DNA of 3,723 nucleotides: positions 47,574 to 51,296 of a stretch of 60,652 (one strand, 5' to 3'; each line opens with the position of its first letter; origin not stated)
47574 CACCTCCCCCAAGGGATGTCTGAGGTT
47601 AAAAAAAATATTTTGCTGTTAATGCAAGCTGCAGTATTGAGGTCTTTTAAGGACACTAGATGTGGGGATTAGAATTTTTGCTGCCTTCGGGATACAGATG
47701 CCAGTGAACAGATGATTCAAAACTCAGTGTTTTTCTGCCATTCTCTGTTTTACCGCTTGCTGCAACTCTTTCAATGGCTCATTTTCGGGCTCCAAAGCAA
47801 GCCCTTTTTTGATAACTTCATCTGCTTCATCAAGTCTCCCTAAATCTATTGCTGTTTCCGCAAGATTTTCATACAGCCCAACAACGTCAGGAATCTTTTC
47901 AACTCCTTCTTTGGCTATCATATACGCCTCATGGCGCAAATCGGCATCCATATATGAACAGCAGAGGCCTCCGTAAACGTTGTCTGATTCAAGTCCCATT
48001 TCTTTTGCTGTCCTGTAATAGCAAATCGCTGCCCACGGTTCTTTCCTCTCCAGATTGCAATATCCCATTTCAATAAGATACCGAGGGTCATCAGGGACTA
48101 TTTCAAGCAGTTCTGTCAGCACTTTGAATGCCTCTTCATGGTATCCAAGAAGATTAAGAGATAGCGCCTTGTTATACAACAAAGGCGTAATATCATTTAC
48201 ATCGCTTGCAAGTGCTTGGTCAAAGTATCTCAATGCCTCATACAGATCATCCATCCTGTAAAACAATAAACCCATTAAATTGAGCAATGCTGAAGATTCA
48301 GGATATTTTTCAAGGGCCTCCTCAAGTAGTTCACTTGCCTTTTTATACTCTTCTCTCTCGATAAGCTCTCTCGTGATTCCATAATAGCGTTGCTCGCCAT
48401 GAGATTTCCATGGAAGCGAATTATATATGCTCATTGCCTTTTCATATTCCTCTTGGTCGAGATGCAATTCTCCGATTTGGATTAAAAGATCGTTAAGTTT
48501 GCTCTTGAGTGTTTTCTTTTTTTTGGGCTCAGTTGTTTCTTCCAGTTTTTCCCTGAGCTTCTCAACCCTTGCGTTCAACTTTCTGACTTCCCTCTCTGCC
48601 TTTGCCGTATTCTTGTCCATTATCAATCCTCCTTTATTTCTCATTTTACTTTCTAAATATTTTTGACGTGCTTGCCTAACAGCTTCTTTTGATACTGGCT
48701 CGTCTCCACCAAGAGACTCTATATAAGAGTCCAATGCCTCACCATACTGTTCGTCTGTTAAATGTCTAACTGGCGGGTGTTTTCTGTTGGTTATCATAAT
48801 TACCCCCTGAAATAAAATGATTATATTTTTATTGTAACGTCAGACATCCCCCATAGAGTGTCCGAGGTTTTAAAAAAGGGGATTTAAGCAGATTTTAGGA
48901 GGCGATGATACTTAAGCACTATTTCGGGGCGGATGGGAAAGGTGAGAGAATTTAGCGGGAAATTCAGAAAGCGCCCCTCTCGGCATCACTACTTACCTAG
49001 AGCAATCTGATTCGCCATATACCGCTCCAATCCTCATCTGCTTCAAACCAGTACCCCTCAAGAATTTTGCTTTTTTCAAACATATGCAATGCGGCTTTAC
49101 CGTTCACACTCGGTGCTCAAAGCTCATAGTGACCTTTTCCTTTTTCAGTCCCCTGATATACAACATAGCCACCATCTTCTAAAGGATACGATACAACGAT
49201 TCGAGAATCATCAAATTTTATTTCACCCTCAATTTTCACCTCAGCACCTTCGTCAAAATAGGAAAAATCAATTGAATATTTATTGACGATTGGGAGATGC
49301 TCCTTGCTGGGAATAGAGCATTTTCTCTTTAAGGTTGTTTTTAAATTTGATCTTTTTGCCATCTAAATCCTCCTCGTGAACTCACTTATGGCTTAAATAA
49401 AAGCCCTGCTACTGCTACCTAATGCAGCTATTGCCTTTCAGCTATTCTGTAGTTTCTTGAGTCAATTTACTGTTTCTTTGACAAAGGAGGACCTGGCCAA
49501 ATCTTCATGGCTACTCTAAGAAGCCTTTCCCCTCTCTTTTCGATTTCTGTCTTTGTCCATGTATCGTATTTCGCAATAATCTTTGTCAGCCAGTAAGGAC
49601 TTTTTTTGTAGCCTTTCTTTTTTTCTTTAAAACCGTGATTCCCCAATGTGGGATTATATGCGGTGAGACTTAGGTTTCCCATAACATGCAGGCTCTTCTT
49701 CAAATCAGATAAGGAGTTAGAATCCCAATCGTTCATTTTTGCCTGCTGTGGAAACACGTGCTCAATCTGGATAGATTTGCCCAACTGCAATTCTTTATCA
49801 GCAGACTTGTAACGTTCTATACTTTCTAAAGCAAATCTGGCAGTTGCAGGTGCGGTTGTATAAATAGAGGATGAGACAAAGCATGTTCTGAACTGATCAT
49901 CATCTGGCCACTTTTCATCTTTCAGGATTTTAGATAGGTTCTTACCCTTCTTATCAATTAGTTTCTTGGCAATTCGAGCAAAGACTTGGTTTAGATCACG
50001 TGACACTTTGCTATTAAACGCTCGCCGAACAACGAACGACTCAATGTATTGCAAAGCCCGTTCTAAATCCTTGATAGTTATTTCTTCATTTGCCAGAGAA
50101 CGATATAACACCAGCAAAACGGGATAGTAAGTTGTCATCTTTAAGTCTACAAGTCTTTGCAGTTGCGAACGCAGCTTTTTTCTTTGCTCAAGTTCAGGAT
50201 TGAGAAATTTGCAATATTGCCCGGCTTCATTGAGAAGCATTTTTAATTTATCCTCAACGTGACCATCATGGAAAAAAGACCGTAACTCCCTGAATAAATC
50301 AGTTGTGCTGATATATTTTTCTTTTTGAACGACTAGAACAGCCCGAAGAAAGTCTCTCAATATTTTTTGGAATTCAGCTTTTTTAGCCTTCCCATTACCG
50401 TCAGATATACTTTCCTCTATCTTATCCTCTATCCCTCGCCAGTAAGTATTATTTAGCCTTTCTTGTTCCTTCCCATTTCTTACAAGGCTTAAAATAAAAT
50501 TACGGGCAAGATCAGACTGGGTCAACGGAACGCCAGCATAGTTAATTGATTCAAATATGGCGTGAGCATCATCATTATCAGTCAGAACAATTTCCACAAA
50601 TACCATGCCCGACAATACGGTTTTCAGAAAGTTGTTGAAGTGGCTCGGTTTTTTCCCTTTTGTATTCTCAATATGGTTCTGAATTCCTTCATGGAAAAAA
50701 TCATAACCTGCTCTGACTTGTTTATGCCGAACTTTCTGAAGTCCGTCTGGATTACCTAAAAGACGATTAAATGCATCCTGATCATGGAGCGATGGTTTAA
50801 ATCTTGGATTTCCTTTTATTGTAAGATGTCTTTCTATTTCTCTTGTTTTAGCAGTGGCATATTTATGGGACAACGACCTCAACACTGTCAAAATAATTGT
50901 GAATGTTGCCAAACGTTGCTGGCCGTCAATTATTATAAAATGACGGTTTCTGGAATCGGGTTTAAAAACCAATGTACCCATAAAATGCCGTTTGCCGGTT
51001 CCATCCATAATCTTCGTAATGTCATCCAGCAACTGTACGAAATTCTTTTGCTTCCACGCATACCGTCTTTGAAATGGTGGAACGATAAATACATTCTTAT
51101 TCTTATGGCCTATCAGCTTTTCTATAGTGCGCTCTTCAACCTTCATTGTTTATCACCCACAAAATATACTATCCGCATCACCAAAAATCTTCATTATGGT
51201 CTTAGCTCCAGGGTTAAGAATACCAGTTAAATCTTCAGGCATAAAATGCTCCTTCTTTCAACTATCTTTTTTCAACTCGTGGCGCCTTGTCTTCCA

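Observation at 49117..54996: WYL regulator followed by a TPR, HD phosphohydrolase, small ORFs and GmrSD-type nuclease cluster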

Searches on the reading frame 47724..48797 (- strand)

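Call 4: search_protein_families(library=pfam, proteins=[window:47724-48797:-], max_evalue=0.01)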
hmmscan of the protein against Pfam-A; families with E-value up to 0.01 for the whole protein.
window:47724-48797:- (357 aa): 22 families
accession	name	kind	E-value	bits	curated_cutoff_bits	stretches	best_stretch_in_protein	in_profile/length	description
PF13428.12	TPR_14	-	7.2e-17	60.6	23.5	2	207-245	4-42/44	Tetratricopeptide repeat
PF07719.23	TPR_2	-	5.5e-16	57.8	27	2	308-339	3-34/34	Tetratricopeptide repeat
PF14559.12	TPR_19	-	6.5e-15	55.7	25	2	145-202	1-58/68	Tetratricopeptide repeat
PF13424.12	TPR_12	-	2.5e-14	53.7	30.1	1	206-266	5-73/77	Tetratricopeptide repeat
PF13181.12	TPR_8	-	6.9e-14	51.2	25.7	1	308-339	3-34/34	Tetratricopeptide repeat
PF00515.34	TPR_1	-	1.8e-11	43.7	27.8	1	171-197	3-29/34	Tetratricopeptide repeat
PF13432.12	TPR_16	-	4.1e-11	43.6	32.7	2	143-198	5-60/65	Tetratricopeptide repeat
PF13176.12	TPR_7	-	2.8e-09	36.8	27.9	0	309-339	2-34/36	Tetratricopeptide repeat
PF13431.12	TPR_17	-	8.1e-08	32.4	24.4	0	157-189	1-33/34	Tetratricopeptide repeat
PF13174.12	TPR_6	-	7.9e-07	29.8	26.3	0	149-168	14-33/33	Tetratricopeptide repeat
PF23914.1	TPR_CcmH_CycH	-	1.5e-06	28.6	42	0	147-196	99-148/158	Cytochrome c-type biogenesis protein H TPR domain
PF13374.12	TPR_10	-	2.6e-06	27.7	27.5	0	172-197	5-30/42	Tetratricopeptide repeat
PF25068.1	ARM_TT21_4th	-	3.2e-06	27.9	30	0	40-126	71-150/153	Tetratricopeptide repeat protein 21 forth ARM domain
PF12895.13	ANAPC3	-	3.2e-06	27.7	27.2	0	149-228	3-80/82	Anaphase-promoting complex, cyclosome, subunit 3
PF13414.12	TPR_11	-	6.3e-06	26.2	26.8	0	144-182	3-41/42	TPR repeat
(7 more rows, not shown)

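Call 5: search_protein_families(library=padloc, proteins=[window:47724-48797:-], max_evalue=0.01)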
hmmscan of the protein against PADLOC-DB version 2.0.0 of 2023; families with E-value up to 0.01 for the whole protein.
window:47724-48797:- (357 aa): 1 family
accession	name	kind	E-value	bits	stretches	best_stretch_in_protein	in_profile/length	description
PDLC03865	LmuB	-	0.00088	15.5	1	45-173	688-800/1007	-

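Call 7: search_protein_families(library=ncbifam, proteins=[window:47724-48797:-], max_evalue=0.01)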
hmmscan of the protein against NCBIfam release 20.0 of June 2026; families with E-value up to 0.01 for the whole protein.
window:47724-48797:- (357 aa): 17 families
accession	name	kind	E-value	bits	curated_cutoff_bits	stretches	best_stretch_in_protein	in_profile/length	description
NF040959.1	MamA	equivalog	1e-13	51.2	200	2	107-203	76-173/204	magnetosome protein MamA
TIGR02917.1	PEP_TPR_lipo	equivalog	1e-12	46.8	312.2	2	84-238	105-261/899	XrtA/PEP-CTERM system TPR-repeat protein PrsT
TIGR02521.1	type_IV_pilW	equivalog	1.2e-11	44.6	154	1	89-262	18-193/234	type IV pilus biogenesis/stability protein PilW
TIGR03939.1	PGA_TPR_OMP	equivalog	2.3e-10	39.4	366.65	1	114-203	98-188/800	poly-beta-1,6 N-acetyl-D-glucosamine export porin PgaA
NF033920.0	C39_PA2778_fam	equivalog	6.9e-09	35.5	150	1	136-231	157-251/255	PA2778 family cysteine peptidase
NF052415.1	T3SS_chap_SctY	equivalog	1.3e-08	35.3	70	0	147-232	18-105/106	type III secretion apparatus assembly chaperone SctY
NF047481.1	lipo_LIC12587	subfamily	1.1e-06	28.2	200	0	141-171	179-202/213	LIC12587 family lipoprotein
TIGR02795.1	tol_pal_ybgF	equivalog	1.5e-06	28.8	90.1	1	135-236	2-108/119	tol-pal system protein YbgF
NF047371.1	FlcA_CTERM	equivalog_domain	4.5e-05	22.1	300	1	44-266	294-535/646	periplasmic flagellar collar protein FlcA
NF052400.1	M48_BAM_BepA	equivalog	0.00012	21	570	1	133-238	305-409/483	beta-barrel assembly-enhancing protease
TIGR02552.1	LcrH_SycD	equivalog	0.00025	20.8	104.8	0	208-290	22-104/136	SycD/LcrH family type III secretion system chaperone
TIGR00540.1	TPR_hemY_coli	hypoth_equivalog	0.00063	18.6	142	0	124-215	249-338/385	heme biosynthesis-associated TPR protein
TIGR00990.1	3a0801s09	subfamily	0.0016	17.2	757.25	0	147-195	520-568/615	mitochondrial import receptor subunit TOM70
NF008757.0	PRK11788.1-5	equivalog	0.0018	17.5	363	0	57-181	206-328/388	lipopolysaccharide assembly protein LapB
NF047558.1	TPR_END_plus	domain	0.0032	17.4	32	0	207-237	2-32/56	TPR end-of-group domain-containing protein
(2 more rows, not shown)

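Call 18: search_protein_families(library=phrogs, proteins=[window:47724-48797:-], max_evalue=0.01)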
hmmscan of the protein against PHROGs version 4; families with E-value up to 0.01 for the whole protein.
window:47724-48797:- (357 aa): 1 family
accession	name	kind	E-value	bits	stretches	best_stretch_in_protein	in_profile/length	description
phrog_7590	-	unknown function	2e-06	28.7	0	208-291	59-142/234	-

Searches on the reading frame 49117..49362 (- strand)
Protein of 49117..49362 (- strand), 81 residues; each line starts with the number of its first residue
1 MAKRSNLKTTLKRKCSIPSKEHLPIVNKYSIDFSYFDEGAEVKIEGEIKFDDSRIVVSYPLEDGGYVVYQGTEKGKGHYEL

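Call 4: search_protein_families(library=pfam, proteins=[window:49117-49362:-], max_evalue=0.01)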
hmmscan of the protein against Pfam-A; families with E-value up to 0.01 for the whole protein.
window:49117-49362:- (81 aa): 0 families

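Call 5: search_protein_families(library=padloc, proteins=[window:49117-49362:-], max_evalue=0.01)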
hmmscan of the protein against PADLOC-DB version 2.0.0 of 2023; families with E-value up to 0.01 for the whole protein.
window:49117-49362:- (81 aa): 0 families

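Call 7: search_protein_families(library=ncbifam, proteins=[window:49117-49362:-], max_evalue=0.01)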
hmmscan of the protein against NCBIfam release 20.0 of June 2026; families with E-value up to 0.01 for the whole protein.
window:49117-49362:- (81 aa): 0 families

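Call 18: search_protein_families(library=phrogs, proteins=[window:49117-49362:-], max_evalue=0.01)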
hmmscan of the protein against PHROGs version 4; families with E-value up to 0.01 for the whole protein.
window:49117-49362:- (81 aa): 0 families

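Call 78: search_protein_representatives(protein=window:49117-49362:-)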
Query: 81 residues. Proteins with E-value up to 0.001 (for the whole library): 6; up to 1e-10: 2; up to 1e-30: 1. The best 6 are listed.
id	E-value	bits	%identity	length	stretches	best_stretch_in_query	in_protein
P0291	1.3e-47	175.1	100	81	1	1-81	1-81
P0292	3.2e-23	97.5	60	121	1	4-81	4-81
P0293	1.9e-06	44.2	56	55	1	28-75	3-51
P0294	8.4e-06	42.1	45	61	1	1-53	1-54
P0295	1.2e-04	38.4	47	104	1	33-81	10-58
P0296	1.3e-04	38.3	49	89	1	44-80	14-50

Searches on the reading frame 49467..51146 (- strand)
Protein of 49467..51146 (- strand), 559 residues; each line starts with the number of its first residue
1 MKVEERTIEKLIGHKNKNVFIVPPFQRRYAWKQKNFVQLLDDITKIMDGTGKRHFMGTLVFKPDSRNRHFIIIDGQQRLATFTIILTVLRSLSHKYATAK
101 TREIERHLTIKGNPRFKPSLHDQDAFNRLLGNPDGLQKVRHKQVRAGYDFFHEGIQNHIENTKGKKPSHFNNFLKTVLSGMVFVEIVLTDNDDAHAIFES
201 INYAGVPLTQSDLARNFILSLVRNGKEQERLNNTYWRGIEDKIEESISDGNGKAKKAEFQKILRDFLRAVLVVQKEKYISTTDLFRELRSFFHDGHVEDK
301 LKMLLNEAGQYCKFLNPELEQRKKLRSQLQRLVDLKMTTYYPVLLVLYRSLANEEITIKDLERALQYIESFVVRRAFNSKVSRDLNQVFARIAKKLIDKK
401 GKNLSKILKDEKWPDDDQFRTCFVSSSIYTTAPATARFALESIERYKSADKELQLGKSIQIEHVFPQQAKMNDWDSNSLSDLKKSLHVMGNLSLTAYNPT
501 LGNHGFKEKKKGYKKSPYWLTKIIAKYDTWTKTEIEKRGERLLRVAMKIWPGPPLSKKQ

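Call 4: search_protein_families(library=pfam, proteins=[window:49467-51146:-], max_evalue=0.01)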
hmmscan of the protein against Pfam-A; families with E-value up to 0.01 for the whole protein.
window:49467-51146:- (559 aa): 2 families
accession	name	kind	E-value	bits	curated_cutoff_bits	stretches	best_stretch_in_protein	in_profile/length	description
PF03235.19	GmrSD_N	-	6.7e-35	121.5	33.2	1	8-218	1-198/199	GmrSD restriction endonuclease, N-terminal domain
PF07510.16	GmrSD_C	-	3.1e-24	85.9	23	1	413-544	1-137/138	GmrSD restriction endonucleases, C-terminal domain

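Call 5: search_protein_families(library=padloc, proteins=[window:49467-51146:-], max_evalue=0.01)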
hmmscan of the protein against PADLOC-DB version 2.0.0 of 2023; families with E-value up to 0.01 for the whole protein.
window:49467-51146:- (559 aa): 34 families (the best 25 are shown)
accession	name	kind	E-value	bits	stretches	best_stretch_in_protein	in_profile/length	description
PDLC02693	Orf5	-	4.3e-105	350.8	1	17-550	6-542/543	Orf5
PDLC04154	HEC-06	-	7e-80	267.3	1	2-550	8-564/569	-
PDLC04157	HEC-06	-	8.3e-79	263.6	1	16-551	19-556/558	-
PDLC04155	HEC-06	-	5.7e-69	231.1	1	16-551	17-559/562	-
PDLC02687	Orf5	-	1e-66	223.9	2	140-534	157-542/543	Orf5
PDLC02700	Orf5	-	1.7e-61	206.6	1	17-550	9-555/555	Orf5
PDLC02702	Orf5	-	3.4e-48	162.8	1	18-551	1-542/543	Orf5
PDLC02695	Orf5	-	3.9e-48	162.2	3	4-97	6-106/601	Orf5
PDLC02691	Orf5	-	3.4e-43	146.1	2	112-550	145-579/579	Orf5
PDLC02701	Orf5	-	3.2e-35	119.7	2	15-313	15-333/596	Orf5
PDLC04156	HEC-06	-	1.2e-31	108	2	147-550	168-560/562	-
PDLC02692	Orf5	-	1.5e-31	107.7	1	15-550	3-556/558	Orf5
PDLC02690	Orf5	-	5.5e-29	99.4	1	17-550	7-529/531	Orf5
PDLC03655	mREase_IV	-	1.5e-25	87.8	2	150-432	187-470/629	Type IV methyl-directed restriction enzyme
PDLC02698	Orf5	-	3.5e-24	83.5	2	142-550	171-571/573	Orf5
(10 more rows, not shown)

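Call 7: search_protein_families(library=ncbifam, proteins=[window:49467-51146:-], max_evalue=0.01)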
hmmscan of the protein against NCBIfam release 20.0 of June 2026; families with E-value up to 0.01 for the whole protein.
window:49467-51146:- (559 aa): 0 families

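Call 18: search_protein_families(library=phrogs, proteins=[window:49467-51146:-], max_evalue=0.01)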
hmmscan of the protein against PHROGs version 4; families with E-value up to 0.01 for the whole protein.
window:49467-51146:- (559 aa): 3 families
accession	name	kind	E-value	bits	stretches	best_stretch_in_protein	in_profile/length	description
phrog_21165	-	unknown function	9.4e-55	187.6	1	15-550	17-566/567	-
phrog_1583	-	unknown function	2e-09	37.7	1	8-218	26-173/417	-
phrog_2598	-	unknown function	0.0074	16.4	0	3-35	29-62/352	-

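Call 85: search_solved_structures(query=window:49467-51146:-, max_evalue=0.01)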
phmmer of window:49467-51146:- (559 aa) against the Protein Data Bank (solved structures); distinct sequences matched with E-value up to 0.01: 4.
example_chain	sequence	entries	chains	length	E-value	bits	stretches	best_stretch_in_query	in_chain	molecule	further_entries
9jfl_B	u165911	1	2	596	4.8e-14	55.4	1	14-239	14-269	DUF262 domain-containing protein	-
20yv_A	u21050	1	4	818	5.9e-05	25.4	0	18-90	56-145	DUF262 domain-containing protein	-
20yw_A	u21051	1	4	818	0.00029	23.1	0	18-90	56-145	DUF262 domain-containing protein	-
6jiv_D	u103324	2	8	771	0.0036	19.5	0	18-103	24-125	SspE protein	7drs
